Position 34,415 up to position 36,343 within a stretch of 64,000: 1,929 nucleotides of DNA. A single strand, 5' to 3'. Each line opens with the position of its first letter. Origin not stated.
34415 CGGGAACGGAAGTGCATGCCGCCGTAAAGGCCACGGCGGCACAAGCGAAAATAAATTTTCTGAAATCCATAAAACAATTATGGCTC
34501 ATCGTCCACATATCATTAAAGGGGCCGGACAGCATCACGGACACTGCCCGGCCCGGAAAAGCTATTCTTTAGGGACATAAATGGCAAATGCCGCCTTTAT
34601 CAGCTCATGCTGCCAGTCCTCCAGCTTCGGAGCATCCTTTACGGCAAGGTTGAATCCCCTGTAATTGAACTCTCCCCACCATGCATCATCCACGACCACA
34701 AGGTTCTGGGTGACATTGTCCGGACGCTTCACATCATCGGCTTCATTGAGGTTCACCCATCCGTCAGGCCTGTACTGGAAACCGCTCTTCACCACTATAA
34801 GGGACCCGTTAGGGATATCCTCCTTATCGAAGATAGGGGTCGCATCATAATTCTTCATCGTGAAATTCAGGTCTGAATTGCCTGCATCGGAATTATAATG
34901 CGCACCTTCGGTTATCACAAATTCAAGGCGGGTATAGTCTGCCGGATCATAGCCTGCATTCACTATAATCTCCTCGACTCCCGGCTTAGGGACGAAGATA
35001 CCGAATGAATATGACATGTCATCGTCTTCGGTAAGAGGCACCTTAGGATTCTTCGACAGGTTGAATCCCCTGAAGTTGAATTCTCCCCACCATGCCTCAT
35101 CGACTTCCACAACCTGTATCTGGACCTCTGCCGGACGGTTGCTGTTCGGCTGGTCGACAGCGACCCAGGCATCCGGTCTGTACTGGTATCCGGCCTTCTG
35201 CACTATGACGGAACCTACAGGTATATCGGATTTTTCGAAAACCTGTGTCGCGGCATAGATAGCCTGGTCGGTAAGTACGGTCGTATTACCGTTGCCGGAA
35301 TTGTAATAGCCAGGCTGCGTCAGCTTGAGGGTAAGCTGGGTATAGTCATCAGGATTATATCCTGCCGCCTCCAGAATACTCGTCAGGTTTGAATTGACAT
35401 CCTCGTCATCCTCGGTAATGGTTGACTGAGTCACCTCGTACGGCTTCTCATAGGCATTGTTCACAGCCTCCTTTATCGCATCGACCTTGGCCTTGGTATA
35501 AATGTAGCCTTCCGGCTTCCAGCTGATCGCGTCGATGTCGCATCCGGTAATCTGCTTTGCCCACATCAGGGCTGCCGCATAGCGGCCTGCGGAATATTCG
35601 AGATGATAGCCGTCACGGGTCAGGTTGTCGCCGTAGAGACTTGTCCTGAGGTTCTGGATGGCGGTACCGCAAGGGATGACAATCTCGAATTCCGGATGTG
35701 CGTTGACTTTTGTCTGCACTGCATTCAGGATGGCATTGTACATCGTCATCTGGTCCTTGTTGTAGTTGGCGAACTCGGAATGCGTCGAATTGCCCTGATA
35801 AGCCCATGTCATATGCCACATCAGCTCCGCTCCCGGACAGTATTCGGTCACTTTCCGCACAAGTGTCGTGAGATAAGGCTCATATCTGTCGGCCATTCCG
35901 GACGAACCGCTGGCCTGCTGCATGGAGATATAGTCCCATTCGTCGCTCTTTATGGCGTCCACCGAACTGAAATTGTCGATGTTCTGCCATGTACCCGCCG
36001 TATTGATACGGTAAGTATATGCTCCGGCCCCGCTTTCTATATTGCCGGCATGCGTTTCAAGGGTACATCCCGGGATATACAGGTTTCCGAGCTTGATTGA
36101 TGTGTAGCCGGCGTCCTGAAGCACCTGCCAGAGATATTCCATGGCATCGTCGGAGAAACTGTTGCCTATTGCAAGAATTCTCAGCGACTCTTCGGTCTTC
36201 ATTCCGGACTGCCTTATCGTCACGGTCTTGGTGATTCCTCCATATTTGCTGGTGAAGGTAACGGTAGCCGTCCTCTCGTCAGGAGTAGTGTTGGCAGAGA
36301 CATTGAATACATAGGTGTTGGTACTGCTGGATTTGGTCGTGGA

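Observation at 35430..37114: Surface SGNH esterase in a beta-1,2-glucan PUL: candidate OPG de-acylase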

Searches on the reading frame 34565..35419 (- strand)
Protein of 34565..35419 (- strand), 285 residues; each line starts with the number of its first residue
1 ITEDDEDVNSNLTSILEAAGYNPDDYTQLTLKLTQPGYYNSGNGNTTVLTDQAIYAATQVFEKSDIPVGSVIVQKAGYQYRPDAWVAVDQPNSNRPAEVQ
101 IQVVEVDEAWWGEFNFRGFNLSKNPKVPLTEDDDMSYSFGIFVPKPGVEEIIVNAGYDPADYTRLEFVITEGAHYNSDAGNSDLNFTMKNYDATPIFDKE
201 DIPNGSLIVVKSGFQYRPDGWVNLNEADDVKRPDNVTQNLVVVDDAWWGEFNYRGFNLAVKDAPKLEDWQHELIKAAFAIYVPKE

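Call 30: predict_structure(alignment_id=A1)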
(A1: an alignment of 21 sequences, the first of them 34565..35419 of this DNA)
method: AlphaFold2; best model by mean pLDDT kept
length: 285 residues; sequences in the alignment: 21
mean_pLDDT: 90.9   pTM: 0.65
mean pLDDT of the five models: 90.9, 90.6, 89.7, 89.6, 89.4
residues with pLDDT >= 90: 208; 70-90: 67; 50-70: 4; < 50: 6
segments of 3 or more residues with pLDDT < 50: 1-6
pLDDT, mean of each block of 10 residues (from residue 1): 47 91 89 95 91 96 94 96 93 89 95 95 94 88 88 93 96 89 90 97 98 93 86 91 95 96 85 92 94
secondary structure, 60 per line:
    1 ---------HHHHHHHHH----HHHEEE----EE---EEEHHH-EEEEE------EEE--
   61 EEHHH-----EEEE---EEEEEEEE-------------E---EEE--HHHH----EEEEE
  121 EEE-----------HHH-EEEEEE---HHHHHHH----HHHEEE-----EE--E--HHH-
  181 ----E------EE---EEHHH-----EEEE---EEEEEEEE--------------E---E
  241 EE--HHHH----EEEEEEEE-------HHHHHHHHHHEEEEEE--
elements in order: H10-18 E26-28 E38-40 E45-49 E56-58 E71-74 E78-85 E103-105 H108-111 E116-123 E139-144 H148-154 E162-164 E207-210 E214-221 E240-242 H245-248 E253-260 H268-277 E278-283

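Call 35: fold_search(model_id=the predicted structure, library=pdb)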
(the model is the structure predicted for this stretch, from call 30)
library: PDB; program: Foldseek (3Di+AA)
matches with E <= 10: 958; with E <= 0.001: 2
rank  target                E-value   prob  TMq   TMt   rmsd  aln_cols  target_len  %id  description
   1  4xup_A                5.7e-04  0.38  0.16  0.15  18.8       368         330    8  Structure of the N-terminal CBM22-1-CBM22-2 tandem domain from Paenibacillus barcinonensis Xyn10C (released 2015-06-03)
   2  4xup_F                9.9e-04  0.30  0.16  0.14  19.4       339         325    8  Structure of the N-terminal CBM22-1-CBM22-2 tandem domain from Paenibacillus barcinonensis Xyn10C (released 2015-06-03)
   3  4qaw_C                1.9e-03  0.41  0.16  0.10  19.4       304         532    8  Structure of modular Xyn30D from Paenibacillus barcinonensis (released 2014-10-08)
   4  9eui_Q                2.0e-03  0.21  0.15  0.07  21.6       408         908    8  Cryo-EM structure of Staphylococcus aureus bacteriophage phi812 baseplate in the post-contraction state - complete (released 2025-04-09)
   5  4jkl_A                2.5e-03  0.51  0.20  0.11  14.2       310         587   11  Crystal Structure of Streptococcus agalactiae beta-glucuronidase in space group P21212 (released 2014-09-17)
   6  5b4x_A                2.7e-03  0.33  0.17  0.09  19.8       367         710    9  Crystal structure of the ApoER2 ectodomain in complex with the Reelin R56 fragment (released 2017-04-26)
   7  8ges_B                2.8e-03  0.66  0.23  0.12  14.2       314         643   10  R. hominis 2 beta-glucuronidase bound to UNC10201652-glucuronide (released 2024-02-14)
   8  6v1v_D                3.0e-03  0.28  0.16  0.09  15.1       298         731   10  VIP3B (VIP3B_2160) adapted for crystallization (released 2019-12-18)
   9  5ifp_A                4.7e-03  0.20  0.16  0.06  18.7       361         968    9  STRUCTURE OF BETA-GALACTOSIDASE FROM ASPERGILLUS NIGER (released 2017-04-19)
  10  4qaw_B                4.7e-03  0.18  0.14  0.09  19.2       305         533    9  Structure of modular Xyn30D from Paenibacillus barcinonensis (released 2014-10-08)
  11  5ift_A                5.0e-03  0.20  0.16  0.06  19.3       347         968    8  STRUCTURE OF E298Q-BETA-GALACTOSIDASE FROM ASPERGILLUS NIGER IN COMPLEX WITH 3-b-Galactopyranosyl glucose (released 2017-04-19)
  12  6mvh_A                5.5e-03  0.66  0.23  0.12  13.7       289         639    8  Crystal structure of FMN-binding beta-glucuronidase from Roseburia hominis (released 2019-01-30)
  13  1ggt_B                5.9e-03  0.20  0.12  0.06  19.6       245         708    8  THREE-DIMENSIONAL STRUCTURE OF A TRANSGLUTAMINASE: HUMAN BLOOD COAGULATION FACTOR XIII (released 1995-07-31)
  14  5y92_A                5.9e-03  0.11  0.13  0.11  20.5       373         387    8  Crystal structure of ANXUR2 extracellular domain from Arabidopsis thaliana (released 2018-02-28)
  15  6b6l_A                6.2e-03  0.57  0.23  0.11  13.5       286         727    9  The crystal structure of glycosyl hydrolase family 2 (GH2) member from Bacteroides cellulosilyticus DSM 14838 (released 2017-10-11)
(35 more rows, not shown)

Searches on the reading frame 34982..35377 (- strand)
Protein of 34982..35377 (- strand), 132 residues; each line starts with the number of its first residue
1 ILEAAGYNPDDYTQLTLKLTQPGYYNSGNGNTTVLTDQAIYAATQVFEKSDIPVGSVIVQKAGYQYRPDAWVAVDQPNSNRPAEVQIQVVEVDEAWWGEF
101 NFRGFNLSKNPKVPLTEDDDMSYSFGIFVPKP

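Call 21: search_protein_families(library=pfam, proteins=[window:34982-35377:-], max_evalue=10)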
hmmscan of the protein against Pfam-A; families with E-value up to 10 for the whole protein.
seq(132 aa): 3 families
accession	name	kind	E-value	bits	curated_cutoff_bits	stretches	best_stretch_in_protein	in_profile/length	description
PF19765.4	DUF6252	-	0.0014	19.3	27.2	1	5-113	32-113/124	Family of unknown function (DUF6252)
PF17996.7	CE2_N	-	0.13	12.8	27.9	1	78-112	69-103/108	Carbohydrate esterase 2 N-terminal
PF23366.1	Beta-prop_HVO_0234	-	0.14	12.1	27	1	19-86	164-232/274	HVO_0234-like, beta propeller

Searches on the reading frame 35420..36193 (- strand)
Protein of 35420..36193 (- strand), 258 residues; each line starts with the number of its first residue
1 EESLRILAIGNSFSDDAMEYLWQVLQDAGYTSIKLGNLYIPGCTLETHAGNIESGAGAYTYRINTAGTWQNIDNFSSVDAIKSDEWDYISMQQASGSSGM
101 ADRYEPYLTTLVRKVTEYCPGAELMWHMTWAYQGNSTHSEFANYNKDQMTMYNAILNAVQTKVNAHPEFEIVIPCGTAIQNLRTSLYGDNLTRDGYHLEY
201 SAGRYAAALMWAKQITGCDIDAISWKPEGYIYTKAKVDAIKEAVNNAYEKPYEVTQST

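Call 39: search_solved_structures(query=A2, max_evalue=10, show_alignments=4)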
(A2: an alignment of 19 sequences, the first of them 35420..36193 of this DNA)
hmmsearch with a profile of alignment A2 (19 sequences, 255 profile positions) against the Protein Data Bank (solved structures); distinct sequences matched with E-value up to 10: 2.
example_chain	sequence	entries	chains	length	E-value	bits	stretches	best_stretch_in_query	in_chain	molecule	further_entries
4i8i_A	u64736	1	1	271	3.3e-93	314.7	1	2-255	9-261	hypothetical protein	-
4s1p_A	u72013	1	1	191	0.0029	19.9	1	70-136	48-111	Uncharacterized protein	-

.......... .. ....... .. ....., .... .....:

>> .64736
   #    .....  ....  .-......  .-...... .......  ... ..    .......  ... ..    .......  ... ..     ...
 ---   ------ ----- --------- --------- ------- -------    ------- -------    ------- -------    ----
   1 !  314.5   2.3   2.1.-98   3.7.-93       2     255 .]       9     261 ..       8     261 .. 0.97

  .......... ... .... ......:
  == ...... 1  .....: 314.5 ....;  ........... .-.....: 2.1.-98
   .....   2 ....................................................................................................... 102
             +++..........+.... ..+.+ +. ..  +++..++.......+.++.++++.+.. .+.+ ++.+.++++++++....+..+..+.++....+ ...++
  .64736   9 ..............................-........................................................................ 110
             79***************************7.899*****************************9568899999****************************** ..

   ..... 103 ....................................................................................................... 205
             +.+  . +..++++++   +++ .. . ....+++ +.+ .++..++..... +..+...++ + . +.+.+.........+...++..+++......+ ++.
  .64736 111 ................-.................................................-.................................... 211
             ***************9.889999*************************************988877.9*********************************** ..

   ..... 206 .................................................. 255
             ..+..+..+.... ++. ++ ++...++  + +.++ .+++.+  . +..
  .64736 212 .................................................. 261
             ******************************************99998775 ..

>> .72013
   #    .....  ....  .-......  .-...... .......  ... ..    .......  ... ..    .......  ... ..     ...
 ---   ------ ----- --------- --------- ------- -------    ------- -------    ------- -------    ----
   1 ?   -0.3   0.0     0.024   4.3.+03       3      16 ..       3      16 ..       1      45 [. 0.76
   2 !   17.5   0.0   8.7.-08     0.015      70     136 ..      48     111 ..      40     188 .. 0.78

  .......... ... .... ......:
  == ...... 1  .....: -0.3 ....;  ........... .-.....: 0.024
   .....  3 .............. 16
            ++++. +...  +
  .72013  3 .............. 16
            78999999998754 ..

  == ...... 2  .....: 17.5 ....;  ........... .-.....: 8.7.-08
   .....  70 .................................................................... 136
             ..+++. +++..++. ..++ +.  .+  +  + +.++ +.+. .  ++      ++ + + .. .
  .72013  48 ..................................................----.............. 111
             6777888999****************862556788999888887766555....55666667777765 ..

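Call 57: predict_structure(alignment_id=A2)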
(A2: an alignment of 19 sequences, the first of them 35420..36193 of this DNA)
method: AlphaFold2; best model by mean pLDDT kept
length: 258 residues; sequences in the alignment: 19
mean_pLDDT: 96.1   pTM: 0.93
mean pLDDT of the five models: 96.1, 95.5, 94.9, 94.9, 94.0
residues with pLDDT >= 90: 252; 70-90: 4; 50-70: 2; < 50: 0
segments of 3 or more residues with pLDDT < 50: none
pLDDT, mean of each block of 10 residues (from residue 1): 91 96 97 97 95 96 97 96 97 95 97 97 97 96 97 98 96 98 95 95 98 97 96 96 98 88
secondary structure, 60 per line:
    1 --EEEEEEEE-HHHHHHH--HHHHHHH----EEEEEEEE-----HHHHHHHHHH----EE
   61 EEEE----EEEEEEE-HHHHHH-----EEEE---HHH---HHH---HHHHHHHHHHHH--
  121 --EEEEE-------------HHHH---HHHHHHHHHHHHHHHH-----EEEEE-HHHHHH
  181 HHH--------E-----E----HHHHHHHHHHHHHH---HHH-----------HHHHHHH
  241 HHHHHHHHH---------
elements in order: E3-10 H12-18 H21-27 E32-39 H45-54 E59-64 E69-75 H77-82 E88-91 H107-118 E123-127 H141-144 H148-163 E169-173 H175-183 H203-216 H234-249

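Call 60: fold_search(model_id=the predicted structure, library=pdb)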
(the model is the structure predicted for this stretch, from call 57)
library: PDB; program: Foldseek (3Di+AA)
matches with E <= 10: 1484; with E <= 0.001: 45
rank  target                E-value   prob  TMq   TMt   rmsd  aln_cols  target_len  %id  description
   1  4i8i                  2.1e-29  1.00  0.94  0.93   1.3       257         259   40  Crystal structure of a DUF4886 family protein (BACUNI_01406) from Bacteroides uniformis ATCC 8492 at 1.50 A resolution (released 2013-01-16)
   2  4s1p                  2.1e-06  1.00  0.52  0.70   4.0       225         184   17  Shel_16390 protein, a putative SGNH hydrolase from Slackia heliotrinireducens (released 2015-01-28)
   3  4h08                  3.8e-06  1.00  0.51  0.63   4.7       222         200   15  Crystal structure of a putative hydrolase (BT3161) from Bacteroides thetaiotaomicron VPI-5482 at 1.80 A resolution (released 2012-10-17)
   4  4oao_A                2.0e-05  1.00  0.52  0.59   5.2       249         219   14  A mutant of Axe2 (R55A), and acetyl-xylooligosaccharide esterase from Geobacillus Stearmophilus (released 2015-01-14)
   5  2hsj_A                2.4e-05  1.00  0.50  0.59   5.2       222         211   16  The structure of a putative platelet activating factor from Streptococcus pneumonia. (released 2006-09-19)
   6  4jj6_A                3.6e-05  1.00  0.49  0.56   6.2       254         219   13  Crystal structure of a catalytic mutant of Axe2 (Axe2-H194A), an acetylxylan esterase from Geobacillus stearothermophi (released 2014-03-12)
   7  4q9a_B                4.2e-05  1.00  0.55  0.64   4.3       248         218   14  Crystal structure of a putative GDSL-like lipase (PARMER_00689) from Parabacteroides merdae ATCC 43184 at 2.86 A resol (released 2014-06-25)
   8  4q9a_A                4.2e-05  1.00  0.54  0.63   4.6       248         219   15  Crystal structure of a putative GDSL-like lipase (PARMER_00689) from Parabacteroides merdae ATCC 43184 at 2.86 A resol (released 2014-06-25)
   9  9hi5_B                6.4e-05  1.00  0.47  0.54   7.6       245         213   12  Structure of scaffold FI6-focused design_02 (released 2025-12-03)
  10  2hsj_D                9.1e-05  1.00  0.51  0.60   5.0       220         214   16  The structure of a putative platelet activating factor from Streptococcus pneumonia. (released 2006-09-19)
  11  3w7v_A                9.1e-05  1.00  0.50  0.57   5.4       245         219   14  Crystal Structure of Axe2, an Acetylxylan Esterase from Geobacillus stearothermophilus (released 2014-02-12)
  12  2vpt                  1.2e-04  1.00  0.50  0.61   4.6       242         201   13  Clostridium thermocellum family 3 carbohydrate esterase (released 2008-05-06)
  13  1bwq                  1.3e-04  1.00  0.46  0.54   5.2       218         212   12  PROBING THE SUBSTRATE SPECIFICITY OF THE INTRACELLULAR BRAIN PLATELET-ACTIVATING FACTOR ACETYLHYDROLASE (released 1999-05-18)
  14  7e16_A                1.5e-04  1.00  0.50  0.60   4.8       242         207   13  crystal structure of GDSL esterase from Geobacillus thermodenitrificans (released 2021-04-14)
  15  3mil_A                1.5e-04  1.00  0.55  0.59   5.0       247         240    8  Crystal structure of isoamyl acetate-hydrolyzing esterase from Saccharomyces cerevisiae (released 2010-11-24)
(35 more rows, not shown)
